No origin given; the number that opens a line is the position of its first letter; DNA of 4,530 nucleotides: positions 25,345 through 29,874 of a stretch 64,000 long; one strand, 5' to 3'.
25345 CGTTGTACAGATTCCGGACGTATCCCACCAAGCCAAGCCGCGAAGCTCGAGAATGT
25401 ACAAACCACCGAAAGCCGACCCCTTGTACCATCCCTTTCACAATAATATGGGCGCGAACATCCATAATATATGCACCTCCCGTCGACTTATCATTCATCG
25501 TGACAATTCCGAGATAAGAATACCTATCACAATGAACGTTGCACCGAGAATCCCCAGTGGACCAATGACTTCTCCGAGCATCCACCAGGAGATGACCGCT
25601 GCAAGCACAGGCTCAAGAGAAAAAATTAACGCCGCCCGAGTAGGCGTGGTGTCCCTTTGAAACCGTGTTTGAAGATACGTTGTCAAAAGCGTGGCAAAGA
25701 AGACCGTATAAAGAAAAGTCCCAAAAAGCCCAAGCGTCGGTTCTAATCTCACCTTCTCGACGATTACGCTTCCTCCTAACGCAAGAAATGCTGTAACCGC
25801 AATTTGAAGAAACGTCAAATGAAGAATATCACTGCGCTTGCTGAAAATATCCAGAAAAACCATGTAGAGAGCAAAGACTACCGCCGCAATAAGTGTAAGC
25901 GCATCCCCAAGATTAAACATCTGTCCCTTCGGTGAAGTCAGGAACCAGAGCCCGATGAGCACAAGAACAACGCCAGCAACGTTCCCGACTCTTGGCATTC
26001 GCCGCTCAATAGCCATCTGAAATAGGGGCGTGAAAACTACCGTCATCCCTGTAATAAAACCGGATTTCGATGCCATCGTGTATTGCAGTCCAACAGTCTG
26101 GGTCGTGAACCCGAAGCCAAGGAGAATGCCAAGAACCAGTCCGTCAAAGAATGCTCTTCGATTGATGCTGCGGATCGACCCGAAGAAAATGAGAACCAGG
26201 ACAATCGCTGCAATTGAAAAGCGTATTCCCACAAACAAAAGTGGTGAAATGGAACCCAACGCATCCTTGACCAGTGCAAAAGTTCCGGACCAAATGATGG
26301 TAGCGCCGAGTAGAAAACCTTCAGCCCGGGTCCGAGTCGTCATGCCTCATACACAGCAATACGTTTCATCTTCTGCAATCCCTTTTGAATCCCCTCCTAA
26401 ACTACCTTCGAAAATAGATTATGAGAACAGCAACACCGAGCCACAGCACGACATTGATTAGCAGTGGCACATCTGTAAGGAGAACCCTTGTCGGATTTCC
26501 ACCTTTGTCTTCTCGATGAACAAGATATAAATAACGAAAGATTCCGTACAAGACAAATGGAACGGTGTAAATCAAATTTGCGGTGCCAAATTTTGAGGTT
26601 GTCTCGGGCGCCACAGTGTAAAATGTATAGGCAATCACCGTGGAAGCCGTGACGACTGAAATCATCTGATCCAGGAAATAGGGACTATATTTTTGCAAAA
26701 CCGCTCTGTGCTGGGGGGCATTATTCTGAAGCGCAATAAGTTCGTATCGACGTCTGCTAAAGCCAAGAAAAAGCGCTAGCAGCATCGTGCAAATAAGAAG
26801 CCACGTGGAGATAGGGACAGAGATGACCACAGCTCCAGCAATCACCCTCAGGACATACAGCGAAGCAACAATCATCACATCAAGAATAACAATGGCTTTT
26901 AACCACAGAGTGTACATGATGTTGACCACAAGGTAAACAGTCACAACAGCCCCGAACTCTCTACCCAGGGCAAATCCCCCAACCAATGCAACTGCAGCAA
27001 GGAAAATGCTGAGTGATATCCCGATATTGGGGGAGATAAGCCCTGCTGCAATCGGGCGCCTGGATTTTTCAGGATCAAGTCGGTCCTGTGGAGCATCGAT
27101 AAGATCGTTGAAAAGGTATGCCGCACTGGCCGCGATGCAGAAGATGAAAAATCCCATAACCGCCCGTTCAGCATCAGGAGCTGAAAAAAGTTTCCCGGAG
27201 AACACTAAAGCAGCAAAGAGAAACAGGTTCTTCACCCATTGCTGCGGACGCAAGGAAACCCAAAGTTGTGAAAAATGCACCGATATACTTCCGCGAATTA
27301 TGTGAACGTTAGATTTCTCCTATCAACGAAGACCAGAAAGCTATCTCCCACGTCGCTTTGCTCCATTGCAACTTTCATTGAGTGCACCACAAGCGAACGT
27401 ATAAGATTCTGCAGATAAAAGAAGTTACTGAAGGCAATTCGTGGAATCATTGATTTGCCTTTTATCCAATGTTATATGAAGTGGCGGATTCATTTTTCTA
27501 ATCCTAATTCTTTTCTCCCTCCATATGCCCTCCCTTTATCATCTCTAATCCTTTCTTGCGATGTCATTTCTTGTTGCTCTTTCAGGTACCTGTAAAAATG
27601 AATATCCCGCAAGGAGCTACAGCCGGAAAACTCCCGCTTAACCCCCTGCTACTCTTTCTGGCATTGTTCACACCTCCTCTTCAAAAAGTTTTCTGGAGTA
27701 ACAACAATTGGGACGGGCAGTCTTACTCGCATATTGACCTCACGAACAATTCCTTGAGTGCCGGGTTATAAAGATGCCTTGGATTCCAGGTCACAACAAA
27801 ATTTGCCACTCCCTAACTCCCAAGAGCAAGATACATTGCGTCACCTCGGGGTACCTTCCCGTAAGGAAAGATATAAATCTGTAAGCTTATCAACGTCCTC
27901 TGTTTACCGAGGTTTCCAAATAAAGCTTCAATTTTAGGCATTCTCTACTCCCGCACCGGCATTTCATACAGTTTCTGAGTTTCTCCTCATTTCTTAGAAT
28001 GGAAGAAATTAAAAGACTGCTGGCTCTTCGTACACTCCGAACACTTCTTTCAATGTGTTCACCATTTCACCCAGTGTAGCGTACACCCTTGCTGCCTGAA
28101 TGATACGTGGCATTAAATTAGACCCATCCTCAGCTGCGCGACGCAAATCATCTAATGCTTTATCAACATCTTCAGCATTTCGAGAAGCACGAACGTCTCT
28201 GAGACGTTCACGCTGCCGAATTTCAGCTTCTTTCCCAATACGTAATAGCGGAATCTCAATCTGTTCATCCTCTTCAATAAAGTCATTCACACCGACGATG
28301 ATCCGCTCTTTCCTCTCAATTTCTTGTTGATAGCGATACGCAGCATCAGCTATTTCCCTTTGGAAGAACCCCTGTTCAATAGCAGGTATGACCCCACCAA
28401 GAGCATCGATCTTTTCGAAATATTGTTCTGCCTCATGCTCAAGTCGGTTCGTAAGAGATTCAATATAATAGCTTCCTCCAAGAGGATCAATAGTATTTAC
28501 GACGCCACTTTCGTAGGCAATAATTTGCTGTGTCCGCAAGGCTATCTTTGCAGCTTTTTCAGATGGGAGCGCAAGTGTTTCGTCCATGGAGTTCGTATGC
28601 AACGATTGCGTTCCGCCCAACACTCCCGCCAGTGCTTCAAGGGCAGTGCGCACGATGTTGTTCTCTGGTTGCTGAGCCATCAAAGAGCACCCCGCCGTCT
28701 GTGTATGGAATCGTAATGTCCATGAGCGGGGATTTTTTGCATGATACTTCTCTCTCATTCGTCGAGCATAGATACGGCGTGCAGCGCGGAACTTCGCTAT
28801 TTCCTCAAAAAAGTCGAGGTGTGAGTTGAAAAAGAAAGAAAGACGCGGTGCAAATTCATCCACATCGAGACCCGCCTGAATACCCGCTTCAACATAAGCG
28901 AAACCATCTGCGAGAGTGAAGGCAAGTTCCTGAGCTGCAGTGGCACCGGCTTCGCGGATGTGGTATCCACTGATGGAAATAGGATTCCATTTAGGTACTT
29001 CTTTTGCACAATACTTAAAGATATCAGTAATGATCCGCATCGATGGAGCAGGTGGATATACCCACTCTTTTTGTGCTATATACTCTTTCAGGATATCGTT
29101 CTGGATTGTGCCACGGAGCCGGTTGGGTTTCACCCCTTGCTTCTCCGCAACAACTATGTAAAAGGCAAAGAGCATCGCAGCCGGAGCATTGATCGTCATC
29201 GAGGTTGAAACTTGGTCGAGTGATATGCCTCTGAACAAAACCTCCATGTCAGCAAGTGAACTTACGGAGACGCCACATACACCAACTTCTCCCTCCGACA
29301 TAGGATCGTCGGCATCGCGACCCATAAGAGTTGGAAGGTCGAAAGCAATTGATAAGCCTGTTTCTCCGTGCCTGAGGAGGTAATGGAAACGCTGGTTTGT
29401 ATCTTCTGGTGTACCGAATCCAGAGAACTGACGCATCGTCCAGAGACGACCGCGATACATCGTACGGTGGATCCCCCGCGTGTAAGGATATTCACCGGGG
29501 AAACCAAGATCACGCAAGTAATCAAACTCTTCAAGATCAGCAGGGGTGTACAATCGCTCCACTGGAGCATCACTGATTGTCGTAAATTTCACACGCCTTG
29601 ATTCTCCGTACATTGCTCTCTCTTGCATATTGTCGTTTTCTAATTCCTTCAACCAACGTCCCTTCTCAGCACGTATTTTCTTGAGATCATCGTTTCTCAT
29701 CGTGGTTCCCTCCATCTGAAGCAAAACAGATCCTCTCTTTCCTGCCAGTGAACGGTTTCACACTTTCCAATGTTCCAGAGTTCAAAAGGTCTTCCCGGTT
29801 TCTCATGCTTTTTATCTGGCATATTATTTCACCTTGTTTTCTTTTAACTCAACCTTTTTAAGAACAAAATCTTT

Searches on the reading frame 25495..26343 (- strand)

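Call 42: search_protein_families(library=pfam, proteins=[window:25495-26343:-], max_evalue=0.00001)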
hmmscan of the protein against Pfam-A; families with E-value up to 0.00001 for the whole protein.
window:25495-26343:- (282 aa): 1 family
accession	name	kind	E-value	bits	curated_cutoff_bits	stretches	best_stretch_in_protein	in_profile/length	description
PF00892.27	EamA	-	5.8e-38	130.7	28.2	2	145-277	2-132/135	EamA-like transporter family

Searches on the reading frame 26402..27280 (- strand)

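Call 42: search_protein_families(library=pfam, proteins=[window:26402-27280:-], max_evalue=0.00001)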
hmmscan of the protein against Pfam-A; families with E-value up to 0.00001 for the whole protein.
window:26402-27280:- (292 aa): 1 family
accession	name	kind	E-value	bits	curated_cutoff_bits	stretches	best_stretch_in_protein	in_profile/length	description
PF01040.23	UbiA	-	1.4e-21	77.3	34.2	1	33-260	15-238/250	UbiA prenyltransferase family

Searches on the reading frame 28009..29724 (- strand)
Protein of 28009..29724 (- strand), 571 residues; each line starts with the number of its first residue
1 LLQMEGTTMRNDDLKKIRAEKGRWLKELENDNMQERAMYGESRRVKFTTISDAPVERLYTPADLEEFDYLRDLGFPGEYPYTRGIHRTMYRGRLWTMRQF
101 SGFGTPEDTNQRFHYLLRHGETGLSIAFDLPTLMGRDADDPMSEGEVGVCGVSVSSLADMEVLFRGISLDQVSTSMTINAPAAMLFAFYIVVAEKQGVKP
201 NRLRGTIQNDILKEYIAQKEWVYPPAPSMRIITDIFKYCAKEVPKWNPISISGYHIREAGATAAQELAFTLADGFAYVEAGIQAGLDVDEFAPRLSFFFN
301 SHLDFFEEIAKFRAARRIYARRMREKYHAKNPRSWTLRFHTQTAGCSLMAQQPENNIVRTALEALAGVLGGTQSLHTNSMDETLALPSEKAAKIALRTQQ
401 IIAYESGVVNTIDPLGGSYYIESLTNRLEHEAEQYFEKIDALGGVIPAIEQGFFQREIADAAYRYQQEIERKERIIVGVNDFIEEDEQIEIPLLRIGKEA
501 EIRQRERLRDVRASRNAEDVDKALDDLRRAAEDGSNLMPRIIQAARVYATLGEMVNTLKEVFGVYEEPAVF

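Call 42: search_protein_families(library=pfam, proteins=[window:28009-29724:-], max_evalue=0.00001)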
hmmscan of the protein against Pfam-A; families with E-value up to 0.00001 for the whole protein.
window:28009-29724:- (571 aa): 1 family
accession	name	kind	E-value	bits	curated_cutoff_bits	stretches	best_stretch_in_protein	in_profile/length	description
PF01642.28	MM_CoA_mutase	-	3.5e-229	762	22.1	1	49-563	2-512/512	Methylmalonyl-CoA mutase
